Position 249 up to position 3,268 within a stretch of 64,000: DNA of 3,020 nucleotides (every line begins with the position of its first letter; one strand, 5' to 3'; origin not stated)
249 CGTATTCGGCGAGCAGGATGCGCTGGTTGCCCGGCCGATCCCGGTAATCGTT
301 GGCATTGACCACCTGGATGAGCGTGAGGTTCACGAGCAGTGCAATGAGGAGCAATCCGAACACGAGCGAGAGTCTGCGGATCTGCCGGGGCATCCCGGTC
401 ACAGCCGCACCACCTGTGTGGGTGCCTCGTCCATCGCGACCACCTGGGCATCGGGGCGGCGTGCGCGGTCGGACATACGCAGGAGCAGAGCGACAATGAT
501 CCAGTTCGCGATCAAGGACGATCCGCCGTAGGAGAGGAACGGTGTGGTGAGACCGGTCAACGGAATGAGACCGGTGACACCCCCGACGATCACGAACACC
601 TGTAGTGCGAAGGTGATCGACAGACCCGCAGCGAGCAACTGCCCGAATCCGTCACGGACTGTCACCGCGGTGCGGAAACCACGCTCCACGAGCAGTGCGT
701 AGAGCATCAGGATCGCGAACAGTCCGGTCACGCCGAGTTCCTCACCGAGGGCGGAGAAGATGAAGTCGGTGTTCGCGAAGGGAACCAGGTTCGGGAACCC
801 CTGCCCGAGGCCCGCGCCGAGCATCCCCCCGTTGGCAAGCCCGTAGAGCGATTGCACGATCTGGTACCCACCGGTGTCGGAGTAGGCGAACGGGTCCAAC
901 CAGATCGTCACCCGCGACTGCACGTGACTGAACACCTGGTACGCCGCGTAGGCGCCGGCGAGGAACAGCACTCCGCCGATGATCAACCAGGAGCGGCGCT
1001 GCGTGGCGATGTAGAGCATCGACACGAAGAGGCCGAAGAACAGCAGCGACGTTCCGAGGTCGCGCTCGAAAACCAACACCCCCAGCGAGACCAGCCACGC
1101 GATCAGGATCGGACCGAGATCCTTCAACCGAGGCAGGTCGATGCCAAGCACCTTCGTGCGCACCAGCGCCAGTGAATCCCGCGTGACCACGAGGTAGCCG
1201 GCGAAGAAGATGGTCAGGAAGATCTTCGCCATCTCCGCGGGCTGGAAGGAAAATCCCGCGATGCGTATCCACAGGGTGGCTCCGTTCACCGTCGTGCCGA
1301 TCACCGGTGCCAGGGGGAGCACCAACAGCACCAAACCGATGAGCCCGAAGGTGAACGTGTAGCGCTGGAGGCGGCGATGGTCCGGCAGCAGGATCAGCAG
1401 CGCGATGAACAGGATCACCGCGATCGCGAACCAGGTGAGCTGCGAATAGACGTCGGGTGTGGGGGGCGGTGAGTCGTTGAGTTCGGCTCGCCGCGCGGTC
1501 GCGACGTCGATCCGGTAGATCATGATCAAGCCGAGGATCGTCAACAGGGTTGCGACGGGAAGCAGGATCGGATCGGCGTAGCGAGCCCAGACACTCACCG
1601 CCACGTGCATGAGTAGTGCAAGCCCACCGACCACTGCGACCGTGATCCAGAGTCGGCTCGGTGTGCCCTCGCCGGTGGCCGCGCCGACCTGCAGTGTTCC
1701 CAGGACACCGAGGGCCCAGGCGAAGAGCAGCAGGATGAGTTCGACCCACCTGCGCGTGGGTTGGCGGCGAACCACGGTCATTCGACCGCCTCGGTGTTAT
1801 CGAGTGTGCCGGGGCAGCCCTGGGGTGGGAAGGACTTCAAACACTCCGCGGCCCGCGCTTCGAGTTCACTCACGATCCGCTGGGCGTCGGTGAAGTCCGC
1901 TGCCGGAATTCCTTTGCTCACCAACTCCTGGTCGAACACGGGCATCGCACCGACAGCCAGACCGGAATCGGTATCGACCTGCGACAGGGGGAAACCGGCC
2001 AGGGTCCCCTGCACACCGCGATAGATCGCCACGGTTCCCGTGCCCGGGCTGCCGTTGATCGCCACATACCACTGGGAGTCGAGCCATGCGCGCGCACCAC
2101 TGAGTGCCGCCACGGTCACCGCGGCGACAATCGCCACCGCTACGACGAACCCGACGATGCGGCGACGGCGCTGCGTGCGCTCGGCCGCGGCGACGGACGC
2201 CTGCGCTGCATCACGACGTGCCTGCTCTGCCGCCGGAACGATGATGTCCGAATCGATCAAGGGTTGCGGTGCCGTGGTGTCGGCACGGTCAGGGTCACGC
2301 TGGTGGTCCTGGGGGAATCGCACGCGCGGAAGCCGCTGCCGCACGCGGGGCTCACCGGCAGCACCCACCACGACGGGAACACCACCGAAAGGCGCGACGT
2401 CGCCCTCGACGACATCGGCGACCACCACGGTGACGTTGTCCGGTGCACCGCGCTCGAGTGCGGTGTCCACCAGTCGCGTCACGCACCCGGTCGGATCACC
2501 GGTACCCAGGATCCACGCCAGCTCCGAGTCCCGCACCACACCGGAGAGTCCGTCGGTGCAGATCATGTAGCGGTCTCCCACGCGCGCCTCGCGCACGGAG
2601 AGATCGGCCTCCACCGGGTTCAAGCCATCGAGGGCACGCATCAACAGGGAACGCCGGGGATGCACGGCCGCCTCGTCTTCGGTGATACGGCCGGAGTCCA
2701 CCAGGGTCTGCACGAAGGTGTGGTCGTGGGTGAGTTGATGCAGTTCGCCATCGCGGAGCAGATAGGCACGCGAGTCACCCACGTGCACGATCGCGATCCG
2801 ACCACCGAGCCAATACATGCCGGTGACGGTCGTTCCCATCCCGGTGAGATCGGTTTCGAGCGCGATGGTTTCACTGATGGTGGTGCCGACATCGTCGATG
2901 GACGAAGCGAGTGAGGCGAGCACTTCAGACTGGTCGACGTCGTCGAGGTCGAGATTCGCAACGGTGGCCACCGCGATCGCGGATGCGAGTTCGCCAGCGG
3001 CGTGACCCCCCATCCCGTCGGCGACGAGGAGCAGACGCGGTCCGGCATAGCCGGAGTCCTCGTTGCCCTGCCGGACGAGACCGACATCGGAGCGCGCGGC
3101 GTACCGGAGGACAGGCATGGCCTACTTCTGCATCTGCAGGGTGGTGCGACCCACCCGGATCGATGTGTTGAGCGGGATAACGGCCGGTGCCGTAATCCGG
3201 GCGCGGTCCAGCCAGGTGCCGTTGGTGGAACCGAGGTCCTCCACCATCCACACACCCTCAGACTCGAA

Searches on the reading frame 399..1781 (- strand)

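Call 38: search_protein_families(library=pfam, proteins=[window:399-1781:-], max_evalue=0.0001)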
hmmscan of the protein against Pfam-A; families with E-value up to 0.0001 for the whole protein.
window:399-1781:- (460 aa): 1 family
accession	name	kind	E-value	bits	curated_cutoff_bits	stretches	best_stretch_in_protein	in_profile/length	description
PF01098.24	FTSW_RODA_SPOVE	-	3.5e-84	283.3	26.4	1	75-440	6-354/356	Cell cycle protein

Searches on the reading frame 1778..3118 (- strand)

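Call 38: search_protein_families(library=pfam, proteins=[window:1778-3118:-], max_evalue=0.0001)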
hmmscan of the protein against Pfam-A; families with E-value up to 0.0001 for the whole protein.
window:1778-3118:- (446 aa): 2 families
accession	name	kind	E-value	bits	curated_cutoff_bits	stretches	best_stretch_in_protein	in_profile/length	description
PF13672.11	PP2C_2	-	2.4e-11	44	24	1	26-199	23-182/209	Protein phosphatase 2C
PF00481.26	PP2C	-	1.6e-08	35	20.3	1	21-135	28-142/255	Protein phosphatase 2C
